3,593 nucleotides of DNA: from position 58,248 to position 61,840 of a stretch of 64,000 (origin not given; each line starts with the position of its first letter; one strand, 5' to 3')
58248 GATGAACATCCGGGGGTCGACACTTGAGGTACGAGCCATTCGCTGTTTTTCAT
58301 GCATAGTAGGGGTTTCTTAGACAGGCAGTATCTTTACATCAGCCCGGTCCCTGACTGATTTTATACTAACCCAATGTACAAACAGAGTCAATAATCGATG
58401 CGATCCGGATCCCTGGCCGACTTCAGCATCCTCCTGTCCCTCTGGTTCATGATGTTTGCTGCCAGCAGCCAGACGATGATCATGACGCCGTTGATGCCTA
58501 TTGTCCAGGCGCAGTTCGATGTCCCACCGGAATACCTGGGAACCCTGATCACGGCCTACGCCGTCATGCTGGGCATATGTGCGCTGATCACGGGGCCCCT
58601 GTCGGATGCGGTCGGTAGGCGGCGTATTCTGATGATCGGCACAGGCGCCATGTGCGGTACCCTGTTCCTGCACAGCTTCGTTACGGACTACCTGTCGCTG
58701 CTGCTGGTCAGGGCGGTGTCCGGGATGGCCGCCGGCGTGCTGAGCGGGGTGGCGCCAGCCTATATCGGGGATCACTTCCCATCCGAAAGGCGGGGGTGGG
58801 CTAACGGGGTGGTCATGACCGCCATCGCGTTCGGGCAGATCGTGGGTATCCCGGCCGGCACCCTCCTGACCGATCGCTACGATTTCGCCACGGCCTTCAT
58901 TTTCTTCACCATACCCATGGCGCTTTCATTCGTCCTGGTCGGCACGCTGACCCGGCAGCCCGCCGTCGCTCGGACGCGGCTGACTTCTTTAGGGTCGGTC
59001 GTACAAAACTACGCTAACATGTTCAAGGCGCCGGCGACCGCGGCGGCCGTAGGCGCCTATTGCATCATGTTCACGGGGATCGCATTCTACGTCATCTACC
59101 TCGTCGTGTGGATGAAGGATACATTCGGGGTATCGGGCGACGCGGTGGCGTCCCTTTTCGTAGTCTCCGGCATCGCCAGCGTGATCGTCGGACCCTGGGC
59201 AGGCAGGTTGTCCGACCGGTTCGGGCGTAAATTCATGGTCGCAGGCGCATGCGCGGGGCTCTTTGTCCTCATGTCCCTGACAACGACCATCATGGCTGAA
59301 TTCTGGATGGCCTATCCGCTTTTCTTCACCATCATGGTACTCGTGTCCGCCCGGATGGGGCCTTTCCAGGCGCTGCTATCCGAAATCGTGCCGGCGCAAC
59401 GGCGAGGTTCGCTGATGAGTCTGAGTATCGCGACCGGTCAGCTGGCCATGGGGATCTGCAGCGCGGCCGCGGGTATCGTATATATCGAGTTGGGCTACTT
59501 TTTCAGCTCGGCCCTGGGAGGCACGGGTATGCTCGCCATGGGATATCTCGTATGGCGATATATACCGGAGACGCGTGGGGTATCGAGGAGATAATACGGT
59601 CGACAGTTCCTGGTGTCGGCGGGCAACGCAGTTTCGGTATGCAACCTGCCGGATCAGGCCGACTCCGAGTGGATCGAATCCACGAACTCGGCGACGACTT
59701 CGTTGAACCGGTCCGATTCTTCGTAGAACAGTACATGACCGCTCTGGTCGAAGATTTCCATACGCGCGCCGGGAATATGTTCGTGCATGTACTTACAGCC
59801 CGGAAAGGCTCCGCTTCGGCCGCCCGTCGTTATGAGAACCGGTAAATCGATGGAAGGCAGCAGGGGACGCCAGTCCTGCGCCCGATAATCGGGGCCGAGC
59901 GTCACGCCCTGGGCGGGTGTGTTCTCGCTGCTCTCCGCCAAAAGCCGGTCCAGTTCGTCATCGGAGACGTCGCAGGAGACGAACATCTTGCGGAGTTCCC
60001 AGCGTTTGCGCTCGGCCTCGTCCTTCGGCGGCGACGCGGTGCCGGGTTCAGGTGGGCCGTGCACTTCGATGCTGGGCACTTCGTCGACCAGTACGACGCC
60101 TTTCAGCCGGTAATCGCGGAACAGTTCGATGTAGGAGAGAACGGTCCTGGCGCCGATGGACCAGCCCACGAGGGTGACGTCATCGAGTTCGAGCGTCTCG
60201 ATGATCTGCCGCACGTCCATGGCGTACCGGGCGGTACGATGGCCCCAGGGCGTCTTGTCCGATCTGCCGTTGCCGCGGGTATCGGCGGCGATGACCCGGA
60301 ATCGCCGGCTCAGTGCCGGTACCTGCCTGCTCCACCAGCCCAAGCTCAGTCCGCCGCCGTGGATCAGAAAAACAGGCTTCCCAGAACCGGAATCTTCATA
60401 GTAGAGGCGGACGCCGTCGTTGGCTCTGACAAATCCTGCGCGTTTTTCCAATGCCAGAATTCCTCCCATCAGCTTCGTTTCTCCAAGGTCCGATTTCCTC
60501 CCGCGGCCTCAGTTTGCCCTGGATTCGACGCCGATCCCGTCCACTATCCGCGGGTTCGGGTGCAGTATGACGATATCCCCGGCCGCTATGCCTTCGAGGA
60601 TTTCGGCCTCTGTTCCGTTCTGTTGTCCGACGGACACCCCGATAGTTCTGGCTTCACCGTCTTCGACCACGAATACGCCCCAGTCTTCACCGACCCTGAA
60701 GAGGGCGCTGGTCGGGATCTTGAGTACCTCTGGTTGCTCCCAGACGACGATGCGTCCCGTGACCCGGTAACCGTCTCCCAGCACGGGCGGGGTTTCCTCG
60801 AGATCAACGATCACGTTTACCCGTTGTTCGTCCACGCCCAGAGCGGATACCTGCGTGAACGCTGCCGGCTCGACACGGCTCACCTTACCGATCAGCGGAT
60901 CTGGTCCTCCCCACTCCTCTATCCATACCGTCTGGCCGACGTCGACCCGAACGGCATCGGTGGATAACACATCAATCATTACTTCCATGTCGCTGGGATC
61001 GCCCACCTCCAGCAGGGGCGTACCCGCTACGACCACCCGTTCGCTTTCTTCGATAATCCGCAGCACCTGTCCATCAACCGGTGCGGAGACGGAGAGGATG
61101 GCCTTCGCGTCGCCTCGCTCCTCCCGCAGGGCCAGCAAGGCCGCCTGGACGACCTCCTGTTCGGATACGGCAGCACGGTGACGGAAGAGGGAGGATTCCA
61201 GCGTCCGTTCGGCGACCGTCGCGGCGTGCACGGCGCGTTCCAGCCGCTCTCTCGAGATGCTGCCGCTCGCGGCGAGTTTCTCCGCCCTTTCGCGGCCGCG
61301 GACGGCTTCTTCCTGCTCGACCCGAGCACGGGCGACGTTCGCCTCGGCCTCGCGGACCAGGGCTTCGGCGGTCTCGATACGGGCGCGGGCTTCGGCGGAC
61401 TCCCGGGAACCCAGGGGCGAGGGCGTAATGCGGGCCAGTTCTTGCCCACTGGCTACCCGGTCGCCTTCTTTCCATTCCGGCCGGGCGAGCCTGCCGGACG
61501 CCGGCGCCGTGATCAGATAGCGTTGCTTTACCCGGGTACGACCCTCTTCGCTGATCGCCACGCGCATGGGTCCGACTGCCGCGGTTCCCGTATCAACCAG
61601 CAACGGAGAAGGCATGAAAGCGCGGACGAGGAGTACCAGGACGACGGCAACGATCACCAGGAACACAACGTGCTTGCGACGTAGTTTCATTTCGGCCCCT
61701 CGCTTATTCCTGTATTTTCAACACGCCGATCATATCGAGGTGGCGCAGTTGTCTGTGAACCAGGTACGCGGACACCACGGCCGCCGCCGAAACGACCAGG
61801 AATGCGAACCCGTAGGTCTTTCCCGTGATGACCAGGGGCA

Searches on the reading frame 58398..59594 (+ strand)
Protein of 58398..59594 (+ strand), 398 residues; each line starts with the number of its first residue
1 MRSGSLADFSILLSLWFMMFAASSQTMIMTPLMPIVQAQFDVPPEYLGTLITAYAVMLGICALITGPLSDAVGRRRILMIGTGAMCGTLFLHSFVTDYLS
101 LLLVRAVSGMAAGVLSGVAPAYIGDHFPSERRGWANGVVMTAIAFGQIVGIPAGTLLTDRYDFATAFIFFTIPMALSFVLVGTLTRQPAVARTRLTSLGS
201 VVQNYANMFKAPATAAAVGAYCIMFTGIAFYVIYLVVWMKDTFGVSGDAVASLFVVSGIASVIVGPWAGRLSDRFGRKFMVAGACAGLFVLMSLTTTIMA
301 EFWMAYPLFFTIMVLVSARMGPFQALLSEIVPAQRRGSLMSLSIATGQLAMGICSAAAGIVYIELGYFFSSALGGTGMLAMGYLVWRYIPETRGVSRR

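Call 27: search_protein_families(library=pfam, proteins=[window:58398-59594:+], max_evalue=0.0001)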
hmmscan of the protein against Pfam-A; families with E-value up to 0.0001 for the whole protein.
window:58398-59594:+ (398 aa): 2 families
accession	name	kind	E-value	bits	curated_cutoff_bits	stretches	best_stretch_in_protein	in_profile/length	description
PF07690.21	MFS_1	-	1.6e-48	165.9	33.4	2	15-231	1-224/347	Major Facilitator Superfamily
PF00083.30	Sugar_tr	-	3.5e-17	62.8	22.3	2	47-179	48-179/452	Sugar (and other) transporter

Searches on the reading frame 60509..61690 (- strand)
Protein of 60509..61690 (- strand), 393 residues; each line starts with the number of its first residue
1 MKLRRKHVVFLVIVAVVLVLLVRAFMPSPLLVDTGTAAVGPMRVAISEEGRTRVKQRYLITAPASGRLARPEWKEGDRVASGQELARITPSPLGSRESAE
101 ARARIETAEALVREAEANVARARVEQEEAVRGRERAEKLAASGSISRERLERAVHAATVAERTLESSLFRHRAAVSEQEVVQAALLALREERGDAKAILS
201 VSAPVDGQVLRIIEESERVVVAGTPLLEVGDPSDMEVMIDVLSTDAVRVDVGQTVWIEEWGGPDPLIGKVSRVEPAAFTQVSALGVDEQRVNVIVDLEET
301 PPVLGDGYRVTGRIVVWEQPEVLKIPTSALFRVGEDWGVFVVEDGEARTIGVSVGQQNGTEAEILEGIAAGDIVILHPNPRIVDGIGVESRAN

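Call 27: search_protein_families(library=pfam, proteins=[window:60509-61690:-], max_evalue=0.0001)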
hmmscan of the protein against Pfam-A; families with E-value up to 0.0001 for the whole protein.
window:60509-61690:- (393 aa): 4 families
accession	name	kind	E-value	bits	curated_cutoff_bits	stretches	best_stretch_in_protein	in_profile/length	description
PF13437.12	HlyD_3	-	1.1e-15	58.7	22.2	1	201-300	2-96/106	HlyD family secretion protein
PF16576.10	HlyD_D23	-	1e-09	38.4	30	1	181-276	91-187/214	Barrel-sandwich domain of CusB or HlyD membrane-fusion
PF12700.13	HlyD_2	-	1.1e-05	24.9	25.1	0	2-103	7-109/416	HlyD family secretion protein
PF00364.28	Biotin_lipoyl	-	4.7e-05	23.6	22.1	0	196-228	40-72/73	Biotin-requiring enzyme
